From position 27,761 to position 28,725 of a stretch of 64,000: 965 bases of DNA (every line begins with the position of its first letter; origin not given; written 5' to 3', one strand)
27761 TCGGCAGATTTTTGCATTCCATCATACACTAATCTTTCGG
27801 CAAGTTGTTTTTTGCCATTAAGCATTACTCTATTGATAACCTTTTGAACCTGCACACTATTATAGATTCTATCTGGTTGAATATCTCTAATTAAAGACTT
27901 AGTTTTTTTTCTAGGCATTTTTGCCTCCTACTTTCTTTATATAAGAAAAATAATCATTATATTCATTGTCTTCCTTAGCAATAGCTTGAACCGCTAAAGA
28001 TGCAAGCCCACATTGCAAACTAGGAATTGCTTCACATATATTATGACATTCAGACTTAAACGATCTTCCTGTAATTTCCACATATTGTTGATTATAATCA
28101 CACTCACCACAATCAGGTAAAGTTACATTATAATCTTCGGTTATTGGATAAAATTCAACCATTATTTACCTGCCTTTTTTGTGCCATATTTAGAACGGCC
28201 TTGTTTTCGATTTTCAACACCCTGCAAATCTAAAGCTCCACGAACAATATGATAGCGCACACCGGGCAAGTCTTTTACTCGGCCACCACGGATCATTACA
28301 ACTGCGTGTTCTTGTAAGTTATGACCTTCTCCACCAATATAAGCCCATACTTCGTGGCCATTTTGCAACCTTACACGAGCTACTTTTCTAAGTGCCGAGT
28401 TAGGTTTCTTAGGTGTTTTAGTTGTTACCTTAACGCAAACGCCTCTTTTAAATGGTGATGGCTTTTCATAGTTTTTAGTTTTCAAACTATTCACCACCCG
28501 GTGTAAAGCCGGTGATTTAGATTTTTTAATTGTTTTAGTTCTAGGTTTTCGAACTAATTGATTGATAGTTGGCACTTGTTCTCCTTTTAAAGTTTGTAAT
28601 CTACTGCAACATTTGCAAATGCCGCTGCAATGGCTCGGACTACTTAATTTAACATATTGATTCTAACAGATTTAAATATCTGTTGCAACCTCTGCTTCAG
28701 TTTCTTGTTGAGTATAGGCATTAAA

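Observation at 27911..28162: A Cys-rich 83-aa ORF is wedged between rpsL and rpsG inside the str operon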

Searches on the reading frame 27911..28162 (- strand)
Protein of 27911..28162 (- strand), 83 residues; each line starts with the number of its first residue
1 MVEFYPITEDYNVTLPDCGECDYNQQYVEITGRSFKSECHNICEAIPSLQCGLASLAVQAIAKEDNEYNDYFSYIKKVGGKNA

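Call 3: search_protein_families(library=pfam, proteins=[window:27911-28162:-], max_evalue=1)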
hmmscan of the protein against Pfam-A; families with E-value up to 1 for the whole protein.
window:27911-28162:- (83 aa): 0 families

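Call 4: search_protein_families(library=ncbifam, proteins=[window:27911-28162:-], max_evalue=1)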
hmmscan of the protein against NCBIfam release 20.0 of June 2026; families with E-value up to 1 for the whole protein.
window:27911-28162:- (83 aa): 0 families

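Call 6: find_homologous_proteins(query=window:27911-28162:-, max_evalue=0.01)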
Query window:27911-28162:- (83 aa): 1 proteins with E <= 0.01 among 1 candidates.
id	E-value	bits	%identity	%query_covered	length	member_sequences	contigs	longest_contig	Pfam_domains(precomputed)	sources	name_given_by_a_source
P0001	2.7e-50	185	99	100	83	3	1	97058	-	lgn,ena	-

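Call 10: find_encoding_contigs(protein=P0001, flank=6000, max_places=4)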
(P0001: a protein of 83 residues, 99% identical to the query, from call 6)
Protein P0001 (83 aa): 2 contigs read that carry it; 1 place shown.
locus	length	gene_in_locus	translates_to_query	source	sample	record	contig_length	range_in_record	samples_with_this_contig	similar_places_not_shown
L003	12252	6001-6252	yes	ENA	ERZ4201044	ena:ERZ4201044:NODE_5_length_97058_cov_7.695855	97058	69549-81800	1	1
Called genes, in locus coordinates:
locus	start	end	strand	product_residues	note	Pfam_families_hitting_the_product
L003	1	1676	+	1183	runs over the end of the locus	PF04563:RNA_pol_Rpb2_1, PF04561:RNA_pol_Rpb2_2, PF04565:RNA_pol_Rpb2_3, PF10385:RNA_pol_Rpb2_45, PF00562:RNA_pol_Rpb2_6, PF04560:RNA_pol_Rpb2_7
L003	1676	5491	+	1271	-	PF04997:RNA_pol_Rpb1_1, PF00623:RNA_pol_Rpb1_2, PF04983:RNA_pol_Rpb1_3, PF04998:RNA_pol_Rpb1_5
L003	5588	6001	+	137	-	PF00164:Ribosom_S12_S23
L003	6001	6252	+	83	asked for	-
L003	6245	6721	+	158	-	PF00177:Ribosomal_S7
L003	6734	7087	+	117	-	-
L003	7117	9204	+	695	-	PF00009:GTP_EFTU, PF03144:GTP_EFTU_D2, PF22042:EF-G_D2, PF14492:EFG_III, PF16658:RF3_C, PF03764:EFG_IV, PF00679:EFG_C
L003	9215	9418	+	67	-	-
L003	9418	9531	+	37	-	-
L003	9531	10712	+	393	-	PF00009:GTP_EFTU, PF03144:GTP_EFTU_D2, PF03143:GTP_EFTU_D3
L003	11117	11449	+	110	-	PF00338:Ribosomal_S10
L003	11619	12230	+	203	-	PF00297:Ribosomal_L3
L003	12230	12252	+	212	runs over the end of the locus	PF00573:Ribosomal_L4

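Call 20: search_protein_representatives(protein=window:27911-28162:-)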
Query: 83 residues. Proteins with E-value up to 0.001 (for the whole library): 3; up to 1e-10: 1; up to 1e-30: 0. The best 3 are listed.
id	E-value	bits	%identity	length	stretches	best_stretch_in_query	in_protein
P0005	8.0e-26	105.6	58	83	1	1-83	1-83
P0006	7.5e-09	51.5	53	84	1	13-67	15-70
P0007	4.4e-04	36.3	39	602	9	15-41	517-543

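Call 22: predict_structure(protein=window:27914-28162:-)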
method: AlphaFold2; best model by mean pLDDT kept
length: 83 residues; sequences in the alignment: 1
mean_pLDDT: 55.2   pTM: 0.39
mean pLDDT of the five models: 55.2, 38.8, 37.6, 33.4, 33.1
residues with pLDDT >= 90: 0; 70-90: 1; 50-70: 56; < 50: 26
segments of 3 or more residues with pLDDT < 50: 1-16, 66-69, 79-83
pLDDT, mean of each block of 10 residues (from residue 1): 39 47 63 67 63 65 52 51 37
secondary structure, 60 per line:
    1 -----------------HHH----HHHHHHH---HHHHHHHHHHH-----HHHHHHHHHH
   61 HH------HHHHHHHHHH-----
elements in order: H25-31 H35-45 H51-62 H69-78

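Call 23: find_encoding_contigs(protein=P0005, flank=6000, max_places=5)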
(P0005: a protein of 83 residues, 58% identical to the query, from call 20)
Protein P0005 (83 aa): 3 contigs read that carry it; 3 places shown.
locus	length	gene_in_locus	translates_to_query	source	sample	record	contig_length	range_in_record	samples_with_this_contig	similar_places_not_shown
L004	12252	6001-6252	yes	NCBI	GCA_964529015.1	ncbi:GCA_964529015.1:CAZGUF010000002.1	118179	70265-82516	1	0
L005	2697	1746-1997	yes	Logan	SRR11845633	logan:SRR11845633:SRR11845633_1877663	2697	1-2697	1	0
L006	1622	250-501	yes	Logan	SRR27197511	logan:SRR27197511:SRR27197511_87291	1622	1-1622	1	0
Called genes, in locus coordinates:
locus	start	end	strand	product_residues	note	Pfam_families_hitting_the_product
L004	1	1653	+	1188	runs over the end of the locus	PF04563:RNA_pol_Rpb2_1, PF04561:RNA_pol_Rpb2_2, PF04565:RNA_pol_Rpb2_3, PF10385:RNA_pol_Rpb2_45, PF00562:RNA_pol_Rpb2_6, PF04560:RNA_pol_Rpb2_7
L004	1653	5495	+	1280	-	PF04997:RNA_pol_Rpb1_1, PF00623:RNA_pol_Rpb1_2, PF04983:RNA_pol_Rpb1_3, PF04998:RNA_pol_Rpb1_5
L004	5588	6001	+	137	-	PF00164:Ribosom_S12_S23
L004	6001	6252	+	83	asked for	-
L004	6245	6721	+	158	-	PF00177:Ribosomal_S7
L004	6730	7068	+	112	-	-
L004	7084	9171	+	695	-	PF00009:GTP_EFTU, PF03144:GTP_EFTU_D2, PF22042:EF-G_D2, PF14492:EFG_III, PF16658:RF3_C (weak), PF03764:EFG_IV, PF00679:EFG_C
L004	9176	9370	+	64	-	-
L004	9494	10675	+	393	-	PF00009:GTP_EFTU, PF03144:GTP_EFTU_D2, PF03143:GTP_EFTU_D3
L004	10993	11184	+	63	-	PF00338:Ribosomal_S10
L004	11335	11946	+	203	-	PF00297:Ribosomal_L3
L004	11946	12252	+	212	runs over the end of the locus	PF00573:Ribosomal_L4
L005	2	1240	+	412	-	?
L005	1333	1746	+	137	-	PF00164:Ribosom_S12_S23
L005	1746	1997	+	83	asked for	-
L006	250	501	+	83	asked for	-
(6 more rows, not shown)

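Call 24: find_encoding_contigs(protein=P0006, flank=6000, max_places=5)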
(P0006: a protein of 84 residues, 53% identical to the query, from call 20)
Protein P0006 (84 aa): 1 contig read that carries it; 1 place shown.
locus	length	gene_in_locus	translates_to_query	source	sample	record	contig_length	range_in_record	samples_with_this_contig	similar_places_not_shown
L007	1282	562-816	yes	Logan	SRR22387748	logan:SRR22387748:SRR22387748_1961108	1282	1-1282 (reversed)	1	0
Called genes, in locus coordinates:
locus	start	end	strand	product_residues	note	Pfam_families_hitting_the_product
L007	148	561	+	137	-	PF00164:Ribosom_S12_S23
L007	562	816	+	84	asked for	-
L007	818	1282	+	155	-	?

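Call 27: find_related_loci(query=A2, collection=metagenome_contigs, flank=3000)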
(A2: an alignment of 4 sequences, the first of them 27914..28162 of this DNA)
Query A2 (83 aa) in metagenome_contigs; peptide patterns used: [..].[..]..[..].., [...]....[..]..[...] (x = any residue, [..] = any of these).
442 stretches matched a pattern, but none encodes a relative of the query by tblastn (E <= 1e-3).

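Call 28: find_related_loci(query=A2, collection=viral_contigs, flank=3000)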
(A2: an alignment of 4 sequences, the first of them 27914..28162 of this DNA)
Query A2 (83 aa) in viral_contigs; peptide patterns used: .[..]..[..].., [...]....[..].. (x = any residue, [..] = any of these).
46 stretches matched a pattern, but none encodes a relative of the query by tblastn (E <= 1e-3).

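Call 37: find_homologous_proteins(query=A2, max_evalue=0.1)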
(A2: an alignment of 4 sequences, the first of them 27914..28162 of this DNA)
Query A2 (4 sequences) (83 aa, profile of the alignment): 4 proteins with E <= 0.1 among 22 candidates.
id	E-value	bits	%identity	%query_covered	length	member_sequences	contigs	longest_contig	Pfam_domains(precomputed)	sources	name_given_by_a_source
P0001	2.1e-45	170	99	100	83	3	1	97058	-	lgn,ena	-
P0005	7.1e-42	159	58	100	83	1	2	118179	-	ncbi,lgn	-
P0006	1.6e-33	132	59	58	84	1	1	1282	-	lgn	-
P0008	4.4e-31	124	63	100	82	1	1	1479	-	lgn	-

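Call 38: find_encoding_contigs(protein=P0008, flank=6000, max_places=4)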
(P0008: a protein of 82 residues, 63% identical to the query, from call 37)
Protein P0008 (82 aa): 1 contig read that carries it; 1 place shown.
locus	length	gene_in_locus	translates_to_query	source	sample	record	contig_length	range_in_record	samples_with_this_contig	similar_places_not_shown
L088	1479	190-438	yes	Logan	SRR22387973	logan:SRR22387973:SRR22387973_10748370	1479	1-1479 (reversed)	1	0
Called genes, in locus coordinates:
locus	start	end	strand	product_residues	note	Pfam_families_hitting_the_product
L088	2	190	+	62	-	?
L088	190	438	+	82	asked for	-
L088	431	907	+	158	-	PF00177:Ribosomal_S7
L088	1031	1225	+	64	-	-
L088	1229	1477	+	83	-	?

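Call 41: search_solved_structures(query=A3, max_evalue=10)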
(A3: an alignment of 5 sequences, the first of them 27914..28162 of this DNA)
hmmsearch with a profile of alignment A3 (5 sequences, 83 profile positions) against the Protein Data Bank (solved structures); distinct sequences matched with E-value up to 10: 1.
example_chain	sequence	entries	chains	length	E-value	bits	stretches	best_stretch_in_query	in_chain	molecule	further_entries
3f6r_A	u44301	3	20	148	1.2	12.2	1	51-81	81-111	Flavodoxin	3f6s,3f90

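Call 42: search_protein_families(library=phrogs, proteins=[window:27914-28162:-, P0005, P0006, P0008], max_evalue=1)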
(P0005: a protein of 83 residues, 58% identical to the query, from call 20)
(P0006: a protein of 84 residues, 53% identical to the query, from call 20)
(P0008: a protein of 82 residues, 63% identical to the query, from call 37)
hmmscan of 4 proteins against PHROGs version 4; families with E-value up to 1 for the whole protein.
window:27914-28162:- (83 aa): 1 family
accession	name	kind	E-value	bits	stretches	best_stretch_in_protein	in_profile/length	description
phrog_28949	-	unknown function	0.18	12.8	1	16-69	80-130/134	-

P0005 (83 aa): 0 families

P0006 (84 aa): 1 family
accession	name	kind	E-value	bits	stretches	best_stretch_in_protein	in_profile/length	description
phrog_33451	-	unknown function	0.47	11.4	1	6-23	5-23/47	-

P0008 (82 aa): 0 families

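Call 43: search_protein_families(library=padloc, proteins=[window:27914-28162:-, P0005, P0006, P0008], max_evalue=1)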
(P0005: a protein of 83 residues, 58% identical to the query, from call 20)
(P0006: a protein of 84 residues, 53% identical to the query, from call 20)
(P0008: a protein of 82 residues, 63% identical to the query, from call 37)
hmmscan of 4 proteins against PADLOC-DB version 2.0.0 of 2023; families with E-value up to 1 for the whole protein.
window:27914-28162:- (83 aa): 0 families

P0005 (83 aa): 0 families

P0006 (84 aa): 0 families

P0008 (82 aa): 0 families

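Call 46: predict_structure(alignment_id=A3)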
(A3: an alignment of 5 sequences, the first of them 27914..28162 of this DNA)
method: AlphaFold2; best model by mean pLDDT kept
length: 83 residues; sequences in the alignment: 5
mean_pLDDT: 52.2   pTM: 0.31
mean pLDDT of the five models: 52.2, 49.5, 49.1, 48.8, 48.3
residues with pLDDT >= 90: 0; 70-90: 0; 50-70: 59; < 50: 24
segments of 3 or more residues with pLDDT < 50: 1-15, 76-83
pLDDT, mean of each block of 10 residues (from residue 1): 39 51 62 60 54 55 53 49 38
secondary structure, 60 per line:
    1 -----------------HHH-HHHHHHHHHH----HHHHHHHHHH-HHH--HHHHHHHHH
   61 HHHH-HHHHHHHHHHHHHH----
elements in order: H22-31 H36-45 H52-64 H66-79

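Call 51: fold_search(model_id=the predicted structure, library=pdb)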
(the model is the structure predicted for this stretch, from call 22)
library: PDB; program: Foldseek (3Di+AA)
matches with E <= 10: 12; with E <= 0.001: 0
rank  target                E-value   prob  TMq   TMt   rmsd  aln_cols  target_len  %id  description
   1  4kvj                  5.5e+00  0.04  0.28  0.05   8.2        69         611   22  Crystal structure of Oryza sativa fatty acid alpha-dioxygenase with hydrogen peroxide (released 2013-08-21)
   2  3lcn_A                7.6e+00  0.06  0.32  0.28   5.7        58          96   12  Nab2:Gfd1 complex (released 2010-05-12)
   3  4yxy_A                8.1e+00  0.08  0.37  0.35   4.4        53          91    8  Computationally designed left-handed alpha/alpha toroid with 9 repeats; two linked rings of 12 repeats each structure (released 2015-12-16)
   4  4yxz                  8.6e+00  0.07  0.36  0.14   4.7        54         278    9  Computationally designed left-handed alpha/alpha toroid with 9 repeats (released 2015-12-16)
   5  9hny_CI               8.6e+00  0.06  0.39  0.09  11.1        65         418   20  Mitoribosomal small subunit in complex with Mettl15 and Mettl17 (released 2025-03-26)
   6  6g18_x                8.6e+00  0.04  0.28  0.15   5.7        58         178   14  Cryo-EM structure of a late human pre-40S ribosomal subunit - State C (released 2018-06-06)
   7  9c52_A                9.2e+00  0.11  0.34  0.03   4.5        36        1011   19  Cryo-EM structure of the Strand displacement Complex (I) of Yeast Mitochondrial DNA polymerase Gamma (MIP1) with downs (released 2025-03-19)
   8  3erm_A                9.2e+00  0.08  0.35  0.42   5.3        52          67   19  The crystal structure of a conserved protein with unknown function from Pseudomonas syringae pv. tomato str. DC3000 (released 2008-10-21)
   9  2ekf_MODEL_1_A        9.2e+00  0.07  0.29  0.38   2.7        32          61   16  Solution structure of RUH-075, a human CUE domain (released 2007-09-25)
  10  3erm_E                9.2e+00  0.06  0.35  0.48   7.6        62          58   21  The crystal structure of a conserved protein with unknown function from Pseudomonas syringae pv. tomato str. DC3000 (released 2008-10-21)
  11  3erm_B                9.8e+00  0.08  0.36  0.45   4.2        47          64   19  The crystal structure of a conserved protein with unknown function from Pseudomonas syringae pv. tomato str. DC3000 (released 2008-10-21)
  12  6fri_A                9.8e+00  0.04  0.32  0.12   6.8        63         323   17  Structure of LuxB from Photobacterium leiognathi (released 2018-02-28)

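Call 67: search_protein_families(library=pfam, alignment_id=A3, max_evalue=10)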
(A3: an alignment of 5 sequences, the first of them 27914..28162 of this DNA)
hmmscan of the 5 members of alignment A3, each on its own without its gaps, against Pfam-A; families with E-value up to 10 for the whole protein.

A. member 1, window:27914-28162:- (83 aa): 0 families

B. families by the number of members that match (of 5 scanned): 1 family
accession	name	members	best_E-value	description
PF07699.19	Ephrin_rec_like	1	0.029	Tyrosine-protein kinase ephrin type A/B receptor-like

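Call 70: search_dna_similar(query=window:27914-28162:-, collection=phages, mode=protein, max_evalue=0.01)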
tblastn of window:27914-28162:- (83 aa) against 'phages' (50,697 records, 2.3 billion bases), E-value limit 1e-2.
No match.

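Call 71: search_dna_similar(query=window:27914-28162:-, collection=plasmids, mode=protein, max_evalue=0.01)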
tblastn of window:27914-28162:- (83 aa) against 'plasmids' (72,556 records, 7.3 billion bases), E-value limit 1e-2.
No match.

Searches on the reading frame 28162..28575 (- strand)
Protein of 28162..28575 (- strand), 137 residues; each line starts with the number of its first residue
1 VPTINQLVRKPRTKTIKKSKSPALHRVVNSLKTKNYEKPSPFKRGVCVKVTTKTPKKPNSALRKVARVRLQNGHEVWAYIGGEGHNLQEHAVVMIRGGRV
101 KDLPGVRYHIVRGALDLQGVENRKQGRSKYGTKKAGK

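Call 3: search_protein_families(library=pfam, proteins=[window:28162-28575:-], max_evalue=1)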
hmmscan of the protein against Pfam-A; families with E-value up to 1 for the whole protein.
window:28162-28575:- (137 aa): 1 family
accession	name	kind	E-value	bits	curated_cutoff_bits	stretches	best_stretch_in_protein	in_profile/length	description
PF00164.32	Ribosom_S12_S23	-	4.7e-36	123.3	22.3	1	39-134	10-107/110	Ribosomal protein S12/S23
